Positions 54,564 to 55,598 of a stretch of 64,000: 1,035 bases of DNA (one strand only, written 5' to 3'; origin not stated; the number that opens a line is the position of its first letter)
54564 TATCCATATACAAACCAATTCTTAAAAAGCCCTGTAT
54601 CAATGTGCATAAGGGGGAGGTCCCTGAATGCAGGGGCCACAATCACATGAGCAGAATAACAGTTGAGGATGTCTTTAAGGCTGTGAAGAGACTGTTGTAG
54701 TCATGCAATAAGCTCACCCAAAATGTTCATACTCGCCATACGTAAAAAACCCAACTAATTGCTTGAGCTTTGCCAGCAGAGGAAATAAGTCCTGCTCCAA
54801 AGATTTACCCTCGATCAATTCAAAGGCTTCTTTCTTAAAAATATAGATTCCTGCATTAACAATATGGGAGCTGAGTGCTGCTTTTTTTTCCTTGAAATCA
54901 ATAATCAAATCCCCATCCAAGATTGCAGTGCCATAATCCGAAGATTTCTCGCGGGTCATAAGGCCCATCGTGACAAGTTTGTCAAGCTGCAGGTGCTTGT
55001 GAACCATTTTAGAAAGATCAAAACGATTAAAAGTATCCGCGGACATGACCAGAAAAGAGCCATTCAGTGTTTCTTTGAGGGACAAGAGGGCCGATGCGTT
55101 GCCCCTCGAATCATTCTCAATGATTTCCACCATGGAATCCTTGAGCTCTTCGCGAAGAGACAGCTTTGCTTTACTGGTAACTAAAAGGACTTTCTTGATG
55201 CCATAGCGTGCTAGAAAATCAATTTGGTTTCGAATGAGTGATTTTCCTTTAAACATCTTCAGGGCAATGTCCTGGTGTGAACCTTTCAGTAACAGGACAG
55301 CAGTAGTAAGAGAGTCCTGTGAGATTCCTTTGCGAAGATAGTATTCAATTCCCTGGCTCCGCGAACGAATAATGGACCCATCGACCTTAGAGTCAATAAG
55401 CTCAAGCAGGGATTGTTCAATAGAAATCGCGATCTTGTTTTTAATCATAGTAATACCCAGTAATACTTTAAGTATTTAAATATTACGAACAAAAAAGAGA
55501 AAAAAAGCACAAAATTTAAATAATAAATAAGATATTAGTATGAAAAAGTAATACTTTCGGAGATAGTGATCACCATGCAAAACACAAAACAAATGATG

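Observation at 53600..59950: Complete ADP-L-glycero-D-manno-heptose pathway plus a GT9 heptosyltransferase-like gene next to AglB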

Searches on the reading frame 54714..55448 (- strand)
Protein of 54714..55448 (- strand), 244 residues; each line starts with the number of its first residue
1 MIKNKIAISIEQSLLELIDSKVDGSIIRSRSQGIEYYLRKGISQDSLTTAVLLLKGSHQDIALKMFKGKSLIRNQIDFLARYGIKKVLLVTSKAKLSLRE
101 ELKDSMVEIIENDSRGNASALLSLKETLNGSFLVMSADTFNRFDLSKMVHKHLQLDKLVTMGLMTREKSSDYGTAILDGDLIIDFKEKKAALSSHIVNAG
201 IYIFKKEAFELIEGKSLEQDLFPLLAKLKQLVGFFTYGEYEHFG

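Call 3: search_protein_families(library=pfam, proteins=[window:54714-55448:-], max_evalue=0.01)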
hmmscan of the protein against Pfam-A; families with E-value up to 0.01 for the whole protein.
window:54714-55448:- (244 aa): 2 families
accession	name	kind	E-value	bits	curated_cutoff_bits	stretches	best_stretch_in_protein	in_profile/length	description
PF00483.29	NTP_transferase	-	5.1e-19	69.2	21.2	1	65-214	27-190/245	Nucleotidyl transferase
PF12804.13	NTP_transf_3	-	0.0017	19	27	1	62-139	17-96/160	MobA-like NTP transferase domain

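Call 4: search_protein_families(library=ncbifam, proteins=[window:54714-55448:-], max_evalue=0.01)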
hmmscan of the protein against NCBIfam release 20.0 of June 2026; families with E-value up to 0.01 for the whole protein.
window:54714-55448:- (244 aa): 22 families
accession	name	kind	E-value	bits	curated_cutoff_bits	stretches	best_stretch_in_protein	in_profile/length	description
TIGR03992.1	Arch_glmU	subfamily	4.8e-18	65.2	292.1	1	67-214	29-178/393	bifunctional sugar-1-phosphate nucleotidylyltransferase/acetyltransferase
NF052502.1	man1P_GTase_Rv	exception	1.7e-12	46.9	440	1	77-235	39-209/352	mannose-1-phosphate guanylyltransferase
NF041173.1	Sug_nt_acttase_Thmprot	equivalog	5.3e-11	42.1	600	1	68-214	30-178/405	bifunctional sugar-1-phosphate nucleotidylyltransferase/acetyltransferase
NF049965.1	GlMnHpPGnyltfHddC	equivalog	5.8e-10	39.2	300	1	66-213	28-176/221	D-glycero-D-manno-heptose 1-phosphate guanosyltransferase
NF041313.1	UDPGP_AglF_Halo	equivalog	1.5e-09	37.6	400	1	65-210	27-180/234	UTP--glucose-1-phosphate uridylyltransferase AglF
TIGR01208.1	rmlA_long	equivalog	2.9e-08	33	320.25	1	67-213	28-183/353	glucose-1-phosphate thymidylyltransferase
TIGR01173.1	glmU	equivalog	7e-08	31.7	366.85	1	62-210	21-178/452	bifunctional UDP-N-acetylglucosamine diphosphorylase/glucosamine-1-phosphate N-acetyltransferase GlmU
TIGR02091.1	glgC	equivalog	2.3e-07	30.2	424.9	1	123-209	107-203/364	glucose-1-phosphate adenylyltransferase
NF010934.1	PRK14354.1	equivalog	5.8e-06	25.1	450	1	63-208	21-176/447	bifunctional UDP-N-acetylglucosamine diphosphorylase/glucosamine-1-phosphate N-acetyltransferase GlmU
NF010933.0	PRK14353.1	equivalog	8.4e-06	24.6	505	1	60-207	24-182/453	bifunctional UDP-N-acetylglucosamine diphosphorylase/glucosamine-1-phosphate N-acetyltransferase GlmU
NF003670.0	PRK05293.1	equivalog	8.9e-06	24.9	470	1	132-208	121-200/382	glucose-1-phosphate adenylyltransferase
NF010940.0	PRK14360.1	equivalog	1.2e-05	24.1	602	1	63-210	23-182/452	bifunctional UDP-N-acetylglucosamine diphosphorylase/glucosamine-1-phosphate N-acetyltransferase GlmU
TIGR02623.1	G1P_cyt_trans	equivalog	2.1e-05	24.1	300.25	1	123-238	112-227/255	glucose-1-phosphate cytidylyltransferase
NF010937.0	PRK14357.1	equivalog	2.7e-05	23.3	658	1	64-208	23-173/448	bifunctional UDP-N-acetylglucosamine diphosphorylase/glucosamine-1-phosphate N-acetyltransferase GlmU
NF010939.0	PRK14359.1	equivalog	5.9e-05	21.8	592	1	106-210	71-176/430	bifunctional UDP-N-acetylglucosamine diphosphorylase/glucosamine-1-phosphate N-acetyltransferase GlmU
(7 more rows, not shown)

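Call 21: find_homologous_proteins(query=window:54714-55448:-, max_evalue=0.00001)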
Query window:54714-55448:- (244 aa): 581 proteins with E <= 0.00001 among 1220 candidates; the best 120 are listed.
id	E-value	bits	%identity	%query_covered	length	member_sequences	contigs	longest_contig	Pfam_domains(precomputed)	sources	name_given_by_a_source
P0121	2.1e-146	503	100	100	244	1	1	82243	PF00483.30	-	-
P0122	2.9e-104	366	71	100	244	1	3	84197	PF00483.30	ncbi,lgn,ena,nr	ncbi:MAG: hypothetical protein KAK00_04875 [Nanoarchaeota archaeon]|nr:hypothetical protein [Nanoarc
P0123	2.9e-104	366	71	100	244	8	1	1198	PF00483.30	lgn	-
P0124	3.7e-104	365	70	100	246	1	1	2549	PF00483.30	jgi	jgi:NDP-sugar pyrophosphorylase family protein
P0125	1.3e-103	364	70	100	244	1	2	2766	PF00483.30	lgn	-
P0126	2.4e-103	363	70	100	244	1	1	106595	PF00483.30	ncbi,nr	ncbi:hypothetical protein KY360_07340 [Candidatus Woesearchaeota archaeon]|nr:hypothetical protein [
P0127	3.3e-103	362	70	100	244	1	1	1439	PF00483.30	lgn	-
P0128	1.4e-102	360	71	100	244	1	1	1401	PF00483.30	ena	-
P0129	1.7e-102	360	68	100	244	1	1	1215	PF00483.30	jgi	jgi:NDP-sugar pyrophosphorylase family protein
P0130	1.3e-101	357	70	100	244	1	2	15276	PF00483.30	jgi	jgi:NDP-sugar pyrophosphorylase family protein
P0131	1.4e-101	357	69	100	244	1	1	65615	PF00483.30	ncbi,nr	ncbi:hypothetical protein GF323_04300 [Candidatus Woesearchaeota archaeon]|nr:hypothetical protein [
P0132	1.6e-101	357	67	100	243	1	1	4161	PF00483.30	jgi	jgi:NDP-sugar pyrophosphorylase family protein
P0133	2.2e-101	356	68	100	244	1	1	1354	PF00483.30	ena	-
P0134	3.7e-101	356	69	100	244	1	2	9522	PF00483.30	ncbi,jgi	-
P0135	1.9e-100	353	68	100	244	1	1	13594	PF00483.30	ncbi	-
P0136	2.5e-100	353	69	100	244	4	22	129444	PF00483.30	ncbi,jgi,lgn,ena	jgi:NDP-sugar pyrophosphorylase family protein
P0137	5.9e-100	352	68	100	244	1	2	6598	PF00483.30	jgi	-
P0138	6.2e-100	352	68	100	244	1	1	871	PF00483.30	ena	-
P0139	8.5e-100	351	68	100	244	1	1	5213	PF00483.30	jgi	-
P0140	1.6e-98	347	67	100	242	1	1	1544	PF00483.30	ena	-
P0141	9.6e-98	344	67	100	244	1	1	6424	PF00483.30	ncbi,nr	ncbi:hypothetical protein GOV09_06015 [Candidatus Woesearchaeota archaeon]|nr:hypothetical protein [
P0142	2.8e-97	343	65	99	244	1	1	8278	PF00483.30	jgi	jgi:mannose-1-phosphate guanylyltransferase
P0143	3.1e-97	343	66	100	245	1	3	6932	PF00483.30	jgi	jgi:NDP-sugar pyrophosphorylase family protein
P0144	5.9e-97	342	66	100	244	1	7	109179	PF00483.30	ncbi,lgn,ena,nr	ncbi:hypothetical protein J4401_00835 [Candidatus Woesearchaeota archaeon]|nr:hypothetical protein [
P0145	4.1e-96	339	67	100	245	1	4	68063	PF00483.30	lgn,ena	-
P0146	4.1e-96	339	65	100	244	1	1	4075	PF00483.30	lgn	-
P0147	5.5e-96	339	65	100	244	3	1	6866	PF00483.30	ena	-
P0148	2.9e-95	336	67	100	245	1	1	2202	PF00483.30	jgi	jgi:mannose-1-phosphate guanylyltransferase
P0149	3.7e-95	336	64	100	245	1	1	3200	PF00483.30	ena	-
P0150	3.9e-95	336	66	100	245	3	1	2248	PF00483.30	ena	-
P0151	1.0e-94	334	66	100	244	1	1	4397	PF00483.30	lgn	-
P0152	2.6e-92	327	66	100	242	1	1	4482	PF00483.30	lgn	-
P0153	8.0e-92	325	68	100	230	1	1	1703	PF00483.30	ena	-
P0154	8.0e-91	322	63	100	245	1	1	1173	PF00483.30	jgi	-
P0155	1.1e-90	321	62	100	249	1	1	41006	PF00483.30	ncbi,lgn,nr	ncbi:hypothetical protein KY347_03165 [Candidatus Woesearchaeota archaeon]|nr:hypothetical protein [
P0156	1.4e-89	318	64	99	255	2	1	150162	PF00483.30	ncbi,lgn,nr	ncbi:hypothetical protein HYW19_02055 [Candidatus Woesearchaeota archaeon]|nr:hypothetical protein [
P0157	3.1e-89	317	63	100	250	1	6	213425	PF00483.30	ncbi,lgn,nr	ncbi:nucleotidyltransferase family protein [Candidatus Woesearchaeota archaeon]|nr:nucleotidyltransf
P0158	3.9e-89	316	63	100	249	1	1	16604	PF00483.30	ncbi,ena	-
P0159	4.2e-89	316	61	99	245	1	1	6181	PF00483.30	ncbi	-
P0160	5.2e-89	316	63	100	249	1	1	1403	PF00483.30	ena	-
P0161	6.8e-89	315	63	100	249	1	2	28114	PF00483.30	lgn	-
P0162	9.5e-89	315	63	100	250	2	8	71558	PF00483.30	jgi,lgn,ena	-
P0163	1.6e-88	314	63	100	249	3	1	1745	PF00483.30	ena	-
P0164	2.0e-88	314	62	100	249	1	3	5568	PF00483.30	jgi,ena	-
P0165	2.0e-88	314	62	99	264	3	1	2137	PF00483.30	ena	-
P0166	2.0e-88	314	62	100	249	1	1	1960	PF00483.30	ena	-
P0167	2.4e-88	314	62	99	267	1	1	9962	PF00483.30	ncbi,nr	ncbi:nucleotidyltransferase family protein [Candidatus Woesearchaeota archaeon]|nr:nucleotidyltransf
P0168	2.9e-88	313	61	100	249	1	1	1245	PF00483.30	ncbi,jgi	-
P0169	3.2e-88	313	62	100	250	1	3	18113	PF00483.30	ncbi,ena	-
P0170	5.1e-88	313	62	100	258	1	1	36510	PF00483.30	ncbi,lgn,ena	-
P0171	5.1e-88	313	63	100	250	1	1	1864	PF00483.30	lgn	-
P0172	5.3e-88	313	63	100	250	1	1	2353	PF00483.30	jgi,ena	-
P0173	5.6e-88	312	61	100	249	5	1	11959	PF00483.30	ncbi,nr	ncbi:MAG: hypothetical protein IH934_06840 [Nanoarchaeota archaeon]|nr:hypothetical protein [Nanoarc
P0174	6.3e-88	312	62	100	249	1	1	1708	PF00483.30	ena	-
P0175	1.1e-87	312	63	100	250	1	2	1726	PF00483.30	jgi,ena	-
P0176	1.1e-87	311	61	99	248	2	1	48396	PF00483.30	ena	-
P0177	1.3e-87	311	62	99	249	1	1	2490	PF00483.30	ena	-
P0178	1.3e-87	311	62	99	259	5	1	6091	PF00483.30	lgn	-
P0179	1.4e-87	311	62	100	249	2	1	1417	PF00483.30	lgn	-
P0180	2.0e-87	311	62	100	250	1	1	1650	PF00483.30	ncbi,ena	-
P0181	2.1e-87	311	61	100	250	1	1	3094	PF00483.30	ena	-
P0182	2.3e-87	310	61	100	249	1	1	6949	PF00483.30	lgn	-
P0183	2.9e-87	310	63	100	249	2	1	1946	PF00483.30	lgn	-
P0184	2.9e-87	310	59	100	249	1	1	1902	PF00483.30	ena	-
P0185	3.0e-87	310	61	100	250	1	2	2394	PF00483.30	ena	-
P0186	3.1e-87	310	62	99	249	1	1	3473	PF00483.30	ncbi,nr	ncbi:MAG: nucleotidyltransferase family protein [Nanoarchaeota archaeon]|nr:nucleotidyltransferase f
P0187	3.3e-87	310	62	99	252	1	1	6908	PF00483.30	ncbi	-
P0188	3.4e-87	310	61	99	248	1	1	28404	PF00483.30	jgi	jgi:NDP-sugar pyrophosphorylase family protein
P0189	3.7e-87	310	63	100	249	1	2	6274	PF00483.30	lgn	-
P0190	3.7e-87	310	62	100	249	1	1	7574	PF00483.30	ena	-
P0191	3.7e-87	310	62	100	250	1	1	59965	PF00483.30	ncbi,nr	ncbi:hypothetical protein HYS31_02685 [Candidatus Woesearchaeota archaeon]|nr:hypothetical protein [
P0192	4.2e-87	310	61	99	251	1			PF00483.30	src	-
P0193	4.2e-87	310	61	100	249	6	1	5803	PF00483.30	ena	-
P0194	4.8e-87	309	62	99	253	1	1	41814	PF00483.30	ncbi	-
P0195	4.9e-87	309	62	99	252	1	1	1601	PF00483.30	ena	-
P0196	5.9e-87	309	60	98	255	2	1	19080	PF00483.30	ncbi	-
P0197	6.2e-87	309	61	100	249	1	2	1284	PF00483.30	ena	-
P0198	6.3e-87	309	63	99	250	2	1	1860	PF00483.30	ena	-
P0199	7.9e-87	309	62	100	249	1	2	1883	PF00483.30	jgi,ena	jgi:NDP-sugar pyrophosphorylase family protein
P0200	8.2e-87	309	61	100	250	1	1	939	PF00483.30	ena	-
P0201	8.5e-87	309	62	99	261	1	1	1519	PF00483.30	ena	-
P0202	9.3e-87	308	61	99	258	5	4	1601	PF00483.30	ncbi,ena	-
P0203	9.3e-87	308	60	100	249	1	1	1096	PF00483.30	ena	-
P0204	9.4e-87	308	61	98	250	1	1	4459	PF00483.30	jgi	-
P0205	1.0e-86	308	61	100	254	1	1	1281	PF00483.30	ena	-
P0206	1.2e-86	308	62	100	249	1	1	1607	PF00483.30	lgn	-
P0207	1.2e-86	308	60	100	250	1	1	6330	PF00483.30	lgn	-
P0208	1.3e-86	308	62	99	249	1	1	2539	PF00483.30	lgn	-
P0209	1.3e-86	308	61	99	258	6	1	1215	PF00483.30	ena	-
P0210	1.4e-86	308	61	100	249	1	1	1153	PF00483.30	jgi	jgi:NDP-sugar pyrophosphorylase family protein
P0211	1.4e-86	308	61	100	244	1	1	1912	PF00483.30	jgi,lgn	-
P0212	1.4e-86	308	64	99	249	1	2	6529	PF00483.30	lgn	-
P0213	1.4e-86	308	62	100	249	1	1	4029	PF00483.30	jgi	-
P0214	1.5e-86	308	59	99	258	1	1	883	PF00483.30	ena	-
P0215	1.6e-86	308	62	100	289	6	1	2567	PF00483.30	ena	-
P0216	1.7e-86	308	62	100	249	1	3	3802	PF00483.30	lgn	-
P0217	1.7e-86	308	59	100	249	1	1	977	PF00483.30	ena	-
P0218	1.9e-86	307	61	100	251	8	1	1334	PF00483.30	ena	-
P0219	2.3e-86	307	62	99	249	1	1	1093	PF00483.30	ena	-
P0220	2.3e-86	307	60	100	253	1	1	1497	PF00483.30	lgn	-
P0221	2.4e-86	307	61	100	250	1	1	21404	PF00483.30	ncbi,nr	ncbi:nucleotidyltransferase family protein [Candidatus Woesearchaeota archaeon]|nr:nucleotidyltransf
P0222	2.5e-86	307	63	99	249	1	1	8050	PF00483.30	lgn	-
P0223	2.7e-86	307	62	100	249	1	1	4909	PF00483.30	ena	-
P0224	2.8e-86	307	61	100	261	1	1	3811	PF00483.30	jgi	-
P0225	2.9e-86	307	62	100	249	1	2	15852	PF00483.30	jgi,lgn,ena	-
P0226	3.0e-86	307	60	100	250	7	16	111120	PF00483.30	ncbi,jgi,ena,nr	ncbi:nucleotidyltransferase family protein [Candidatus Woesearchaeota archaeon]|nr:nucleotidyltransf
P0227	3.0e-86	307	62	100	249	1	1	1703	PF00483.30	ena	-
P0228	3.3e-86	307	61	100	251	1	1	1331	PF00483.30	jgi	-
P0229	3.4e-86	307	60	100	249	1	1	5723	PF00483.30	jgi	jgi:NDP-sugar pyrophosphorylase family protein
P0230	3.5e-86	307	61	99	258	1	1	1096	PF00483.30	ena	-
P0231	3.9e-86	306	61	99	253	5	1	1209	PF00483.30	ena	-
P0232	4.4e-86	306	60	100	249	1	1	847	PF00483.30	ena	-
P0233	4.6e-86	306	62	99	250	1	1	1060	PF00483.30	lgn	-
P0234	5.0e-86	306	62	100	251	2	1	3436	PF00483.30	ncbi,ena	-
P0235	5.1e-86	306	61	100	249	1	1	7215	PF00483.30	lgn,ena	-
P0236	5.4e-86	306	61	100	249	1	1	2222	PF00483.30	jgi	jgi:NDP-sugar pyrophosphorylase family protein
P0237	5.6e-86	306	61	100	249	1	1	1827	PF00483.30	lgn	-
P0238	5.6e-86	306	63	100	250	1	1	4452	PF00483.30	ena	-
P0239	5.8e-86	306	60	99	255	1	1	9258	PF00483.30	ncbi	-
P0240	6.0e-86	306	61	100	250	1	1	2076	PF00483.30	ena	-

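Call 26: predict_structure(alignment_id=A2)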
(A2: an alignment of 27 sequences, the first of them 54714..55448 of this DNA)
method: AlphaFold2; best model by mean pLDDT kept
length: 244 residues; sequences in the alignment: 27
mean_pLDDT: 78.7   pTM: 0.72
mean pLDDT of the five models: 78.7, 73.4, 67.7, 59.4, 58.8
residues with pLDDT >= 90: 93; 70-90: 84; 50-70: 44; < 50: 23
segments of 3 or more residues with pLDDT < 50: 1-3, 176-192
pLDDT, mean of each block of 10 residues (from residue 1): 62 69 64 69 69 93 91 92 93 95 94 89 91 90 82 85 68 48 41 63 92 89 87 77 68
secondary structure, 60 per line:
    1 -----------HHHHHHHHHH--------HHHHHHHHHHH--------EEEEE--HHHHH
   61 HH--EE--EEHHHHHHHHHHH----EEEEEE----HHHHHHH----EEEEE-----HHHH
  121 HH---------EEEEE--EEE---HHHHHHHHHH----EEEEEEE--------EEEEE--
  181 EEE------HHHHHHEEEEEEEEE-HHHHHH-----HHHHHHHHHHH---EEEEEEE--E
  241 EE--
elements in order: H12-21 H30-40 E49-53 H56-62 H71-81 E86-91 H96-102 E107-111 H117-122 E132-136 E139-141 H145-154 E159-165 E174-178 E181-183 H190-195 E196-204 H206-211 H217-227 E231-237 E240-242

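Call 28: fold_search(model_id=the predicted structure, library=pdb)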
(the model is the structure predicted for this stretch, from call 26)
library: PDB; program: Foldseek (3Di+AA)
matches with E <= 10: 1601; with E <= 0.001: 667
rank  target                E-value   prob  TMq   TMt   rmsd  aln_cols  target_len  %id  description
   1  7d74_G                2.3e-13  1.00  0.60  0.42   6.0       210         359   24  Cryo-EM structure of GMPPA/GMPPB complex bound to GTP (state II) (released 2021-05-19)
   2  7x8k_B                2.4e-13  1.00  0.63  0.43   5.6       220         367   20  Arabidopsis GDP-D-mannose pyrophosphorylase (VTC1) structure (product-bound) (released 2022-05-18)
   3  8yre_F                3.7e-13  1.00  0.62  0.44   5.6       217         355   22  Crystal structure of Arabidopsis VTC1-KJC2 (released 2025-04-02)
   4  8yre_D                4.0e-13  1.00  0.63  0.44   5.9       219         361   21  Crystal structure of Arabidopsis VTC1-KJC2 (released 2025-04-02)
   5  7x8j_B                8.5e-13  1.00  0.64  0.45   5.6       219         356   21  Arabidopsis GDP-D-mannose pyrophosphorylase (VTC1) structure (unliganded) (released 2022-05-18)
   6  7d72_B                9.6e-13  1.00  0.64  0.40   5.6       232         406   22  Cryo-EM structures of human GMPPA/GMPPB complex bound to GDP-Mannose (released 2021-05-05)
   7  7x8k_A                2.0e-12  1.00  0.65  0.44   5.3       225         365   20  Arabidopsis GDP-D-mannose pyrophosphorylase (VTC1) structure (product-bound) (released 2022-05-18)
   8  8yre_E                2.5e-12  1.00  0.60  0.42   6.0       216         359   21  Crystal structure of Arabidopsis VTC1-KJC2 (released 2025-04-02)
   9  7x8k_C                2.6e-12  1.00  0.64  0.45   5.5       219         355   20  Arabidopsis GDP-D-mannose pyrophosphorylase (VTC1) structure (product-bound) (released 2022-05-18)
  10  7x8j_A                2.6e-12  1.00  0.64  0.45   5.7       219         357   21  Arabidopsis GDP-D-mannose pyrophosphorylase (VTC1) structure (unliganded) (released 2022-05-18)
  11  7l70_J                4.3e-12  1.00  0.56  0.59   6.5       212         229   22  The eukaryotic translation initiation factor 2B from Homo sapiens in its apo form (released 2021-03-24)
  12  7d72_E                4.9e-12  1.00  0.62  0.43   6.1       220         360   22  Cryo-EM structures of human GMPPA/GMPPB complex bound to GDP-Mannose (released 2021-05-05)
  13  8x7s_B                8.7e-12  1.00  0.61  0.39   6.7       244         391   23  Crystal structure of tlr0611 (released 2024-11-27)
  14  7d72_A                9.2e-12  1.00  0.62  0.39   5.6       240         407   20  Cryo-EM structures of human GMPPA/GMPPB complex bound to GDP-Mannose (released 2021-05-05)
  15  8x7s_A                1.8e-11  1.00  0.62  0.41   6.1       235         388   23  Crystal structure of tlr0611 (released 2024-11-27)
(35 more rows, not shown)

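Call 31: find_encoding_contigs(protein=P0157, flank=10000, max_places=1)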
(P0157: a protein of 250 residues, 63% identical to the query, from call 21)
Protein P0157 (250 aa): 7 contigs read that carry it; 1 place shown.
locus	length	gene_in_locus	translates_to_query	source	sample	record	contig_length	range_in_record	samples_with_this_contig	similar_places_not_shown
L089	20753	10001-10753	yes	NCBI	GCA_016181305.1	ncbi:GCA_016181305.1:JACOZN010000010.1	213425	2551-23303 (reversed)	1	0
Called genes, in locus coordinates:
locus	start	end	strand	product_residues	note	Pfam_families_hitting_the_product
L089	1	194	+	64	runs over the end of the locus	-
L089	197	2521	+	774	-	PF07705:CARDB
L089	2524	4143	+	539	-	PF13231:PMT_2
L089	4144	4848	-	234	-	PF00535:Glycos_transf_2, PF10111:Glyco_tranf_2_2 (weak), PF13641:Glyco_tranf_2_3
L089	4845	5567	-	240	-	PF00535:Glycos_transf_2, PF13641:Glyco_tranf_2_3 (weak)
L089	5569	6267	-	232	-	PF00535:Glycos_transf_2, PF10111:Glyco_tranf_2_2 (weak), PF13641:Glyco_tranf_2_3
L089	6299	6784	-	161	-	PF01467:CTP_transf_like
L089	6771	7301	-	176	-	PF00702:Hydrolase (faint), PF13419:HAD_2 (weak), PF13242:Hydrolase_like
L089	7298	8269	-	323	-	PF00294:PfkB, PF08543:Phos_pyr_kin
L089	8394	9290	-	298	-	-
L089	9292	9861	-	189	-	PF13580:SIS_2, PF01380:SIS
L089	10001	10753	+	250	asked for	PF00483:NTP_transferase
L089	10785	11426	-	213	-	-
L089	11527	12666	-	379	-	PF01075:Glyco_transf_9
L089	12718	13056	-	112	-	PF10066:DUF2304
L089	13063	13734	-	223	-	PF00535:Glycos_transf_2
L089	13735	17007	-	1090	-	PF02516:STT3, PF27869:HaoB_nitrify (faint)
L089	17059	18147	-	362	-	PF01266:DAO (faint), PF01494:FAD_binding_3, PF07992:Pyr_redox_2 (faint), PF12831:FAD_oxidored (weak), PF13450:NAD_binding_8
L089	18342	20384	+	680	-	PF11614:FixG_C (faint)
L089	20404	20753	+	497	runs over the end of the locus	PF11614:FixG_C (faint)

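Call 32: find_encoding_contigs(protein=P0226, flank=10000, max_places=1)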
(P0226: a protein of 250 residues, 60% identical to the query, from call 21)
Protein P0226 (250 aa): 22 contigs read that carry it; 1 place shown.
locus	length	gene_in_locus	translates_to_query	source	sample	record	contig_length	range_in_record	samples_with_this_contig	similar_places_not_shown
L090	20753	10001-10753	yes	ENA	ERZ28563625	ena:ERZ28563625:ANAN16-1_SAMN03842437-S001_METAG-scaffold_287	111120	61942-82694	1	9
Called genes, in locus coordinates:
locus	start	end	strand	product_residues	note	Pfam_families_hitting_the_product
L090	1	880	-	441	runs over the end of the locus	PF01041:DegT_DnrJ_EryC1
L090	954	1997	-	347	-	PF01073:3Beta_HSD, PF01370:Epimerase, PF02719:Polysacc_synt_2, PF04321:RmlD_sub_bind, PF05368:NmrA, PF08659:KR (weak), PF16363:GDP_Man_Dehyd, PF07993:NAD_binding_4, +1 more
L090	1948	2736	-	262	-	PF00483:NTP_transferase, PF12804:NTP_transf_3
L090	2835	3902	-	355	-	PF02779:Transket_pyr, PF02780:Transketolase_C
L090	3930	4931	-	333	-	PF00676:E1_dh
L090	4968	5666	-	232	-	PF00535:Glycos_transf_2, PF10111:Glyco_tranf_2_2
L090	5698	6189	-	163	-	PF01467:CTP_transf_like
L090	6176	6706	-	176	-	PF00702:Hydrolase (faint), PF08645:PNK3P (weak), PF13419:HAD_2 (weak), PF13242:Hydrolase_like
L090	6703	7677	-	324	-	PF00294:PfkB, PF01256:Carb_kinase, PF08543:Phos_pyr_kin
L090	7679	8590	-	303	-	-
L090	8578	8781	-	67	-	-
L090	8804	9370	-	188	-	PF13580:SIS_2, PF01380:SIS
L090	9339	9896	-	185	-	-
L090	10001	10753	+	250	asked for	PF00483:NTP_transferase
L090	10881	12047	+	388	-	PF09492:Pec_lyase (faint), PF07944:Beta-AFase-like_GH127_cat (faint), PF25840:Ulvan_lyase_N (faint), PF13243:SQHop_cyclase_C (weak), PF07470:Glyco_hydro_88 (weak), PF06662:C5-epim_C (weak)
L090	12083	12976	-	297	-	PF02522:Antibiotic_NAT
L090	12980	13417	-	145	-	PF01575:MaoC_dehydratas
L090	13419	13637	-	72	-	-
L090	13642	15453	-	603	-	PF21211:FkbH_N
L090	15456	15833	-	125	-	PF01648:ACPS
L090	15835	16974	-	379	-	PF01075:Glyco_transf_9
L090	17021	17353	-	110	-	PF10066:DUF2304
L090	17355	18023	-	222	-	PF00535:Glycos_transf_2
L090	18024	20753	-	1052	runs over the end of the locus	PF02516:STT3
